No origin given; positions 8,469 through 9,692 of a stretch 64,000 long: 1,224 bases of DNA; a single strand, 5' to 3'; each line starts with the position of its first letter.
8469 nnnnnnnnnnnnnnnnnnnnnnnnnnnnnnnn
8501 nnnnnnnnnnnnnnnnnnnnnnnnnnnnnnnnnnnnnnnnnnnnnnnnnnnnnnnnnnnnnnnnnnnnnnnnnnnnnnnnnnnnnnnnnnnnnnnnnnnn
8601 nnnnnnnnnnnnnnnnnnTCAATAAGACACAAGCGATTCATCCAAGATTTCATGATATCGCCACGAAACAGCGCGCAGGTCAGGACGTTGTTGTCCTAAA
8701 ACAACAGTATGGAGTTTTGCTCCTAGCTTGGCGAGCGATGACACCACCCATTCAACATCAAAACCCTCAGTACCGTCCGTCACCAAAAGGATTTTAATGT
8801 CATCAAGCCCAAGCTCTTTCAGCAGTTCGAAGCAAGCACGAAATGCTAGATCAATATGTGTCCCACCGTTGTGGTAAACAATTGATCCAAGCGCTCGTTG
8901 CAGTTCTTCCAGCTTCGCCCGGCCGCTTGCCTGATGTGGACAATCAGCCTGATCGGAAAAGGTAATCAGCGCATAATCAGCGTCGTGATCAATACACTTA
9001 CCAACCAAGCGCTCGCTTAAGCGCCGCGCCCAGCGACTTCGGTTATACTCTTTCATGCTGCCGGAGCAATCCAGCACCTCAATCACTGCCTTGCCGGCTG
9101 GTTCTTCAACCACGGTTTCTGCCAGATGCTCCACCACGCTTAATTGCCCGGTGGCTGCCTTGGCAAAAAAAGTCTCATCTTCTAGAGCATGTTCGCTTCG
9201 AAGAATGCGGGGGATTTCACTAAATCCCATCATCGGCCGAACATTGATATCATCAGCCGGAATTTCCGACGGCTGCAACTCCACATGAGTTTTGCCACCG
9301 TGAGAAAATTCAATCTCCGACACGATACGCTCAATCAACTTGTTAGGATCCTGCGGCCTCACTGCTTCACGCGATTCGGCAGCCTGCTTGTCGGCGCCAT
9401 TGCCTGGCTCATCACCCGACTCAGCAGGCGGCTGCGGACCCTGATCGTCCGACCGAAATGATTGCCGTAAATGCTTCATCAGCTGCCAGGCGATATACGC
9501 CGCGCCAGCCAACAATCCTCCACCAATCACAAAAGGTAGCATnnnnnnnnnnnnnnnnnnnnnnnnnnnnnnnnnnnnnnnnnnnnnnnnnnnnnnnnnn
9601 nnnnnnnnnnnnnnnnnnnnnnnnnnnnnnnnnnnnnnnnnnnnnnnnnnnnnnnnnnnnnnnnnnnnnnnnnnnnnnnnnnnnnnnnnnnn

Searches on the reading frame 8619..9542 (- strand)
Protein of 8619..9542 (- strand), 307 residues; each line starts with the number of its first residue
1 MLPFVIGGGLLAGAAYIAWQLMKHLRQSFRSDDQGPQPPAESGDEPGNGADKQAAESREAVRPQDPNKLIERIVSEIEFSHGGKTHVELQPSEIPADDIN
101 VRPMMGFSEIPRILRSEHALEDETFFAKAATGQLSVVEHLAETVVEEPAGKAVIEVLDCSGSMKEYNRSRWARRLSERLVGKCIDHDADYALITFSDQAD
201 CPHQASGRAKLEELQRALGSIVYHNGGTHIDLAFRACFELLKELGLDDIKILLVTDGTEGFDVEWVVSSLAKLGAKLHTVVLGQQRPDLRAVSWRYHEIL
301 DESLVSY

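Call 4: search_protein_families(library=pfam, proteins=[window:8619-9542:-], max_evalue=1)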
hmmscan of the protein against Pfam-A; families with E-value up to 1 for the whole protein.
window:8619-9542:- (307 aa): 4 families
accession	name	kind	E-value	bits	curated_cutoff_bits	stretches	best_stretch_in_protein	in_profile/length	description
PF05762.20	VWA_CoxE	-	1.5e-08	34.8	26.4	1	152-274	58-176/222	VWA domain containing CoxE-like protein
PF13519.12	VWA_2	-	1.7e-07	32.3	27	1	156-257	4-106/107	von Willebrand factor type A domain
PF00092.34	VWA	-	4.3e-07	30.8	23.8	1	156-285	5-142/174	von Willebrand factor type A domain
PF10138.15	vWA-TerF-like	-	0.015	15.9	29.4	1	152-201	3-54/200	vWA found in TerF C terminus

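Call 19: search_protein_families(library=padloc, proteins=[window:8619-9542:-], max_evalue=0.01)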
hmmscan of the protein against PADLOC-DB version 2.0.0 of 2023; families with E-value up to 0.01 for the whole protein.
window:8619-9542:- (307 aa): 0 families

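Call 61: list_cluster_members(proteins=[window:8619-9542:-, window:10974-11699:-, window:7858-8580:-, window:2524-3891:+])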
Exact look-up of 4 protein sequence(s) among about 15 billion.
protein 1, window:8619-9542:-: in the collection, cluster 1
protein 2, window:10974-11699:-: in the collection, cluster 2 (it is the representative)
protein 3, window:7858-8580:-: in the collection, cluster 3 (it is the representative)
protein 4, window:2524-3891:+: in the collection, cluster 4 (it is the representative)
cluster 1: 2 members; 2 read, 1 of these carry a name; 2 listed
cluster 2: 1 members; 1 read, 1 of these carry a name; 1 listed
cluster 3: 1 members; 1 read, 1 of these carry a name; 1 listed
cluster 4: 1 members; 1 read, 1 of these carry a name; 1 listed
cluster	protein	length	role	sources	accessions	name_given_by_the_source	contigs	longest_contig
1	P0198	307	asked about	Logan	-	-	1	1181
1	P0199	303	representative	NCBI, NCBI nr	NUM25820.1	MAG: VWA domain-containing protein [Candidatus Buchananbacteria bacterium] | VWA domain-containing protein [Candidatus Buchananbacteria bacterium]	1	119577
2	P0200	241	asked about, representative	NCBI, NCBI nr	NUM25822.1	MAG: hypothetical protein HUU49_04375 [Candidatus Buchananbacteria bacterium] | hypothetical protein [Candidatus Buchananbacteria bacterium]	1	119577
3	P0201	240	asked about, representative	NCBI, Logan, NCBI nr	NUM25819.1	MAG: hypothetical protein HUU49_04360 [Candidatus Buchananbacteria bacterium] | hypothetical protein [Candidatus Buchananbacteria bacterium]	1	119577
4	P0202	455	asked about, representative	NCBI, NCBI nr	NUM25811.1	MAG: F0F1 ATP synthase subunit beta [Candidatus Buchananbacteria bacterium] | F0F1 ATP synthase subunit beta [Candidatus Buchananbacteria bacterium]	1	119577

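Call 65: search_protein_families(library=ncbifam, proteins=[window:8619-9542:-], max_evalue=0.01)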
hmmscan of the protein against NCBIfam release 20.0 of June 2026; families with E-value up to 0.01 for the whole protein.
window:8619-9542:- (307 aa): 2 families
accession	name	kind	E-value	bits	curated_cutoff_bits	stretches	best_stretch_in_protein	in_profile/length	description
TIGR00868.1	hCaCC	subfamily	8.1e-07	27.2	900.85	1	152-285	306-441/863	calcium-activated chloride channel protein 1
TIGR02442.1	Cob-chelat-sub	hypoth_equivalog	0.0015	17.1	779.45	1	138-257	460-581/641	putative cobaltochelatase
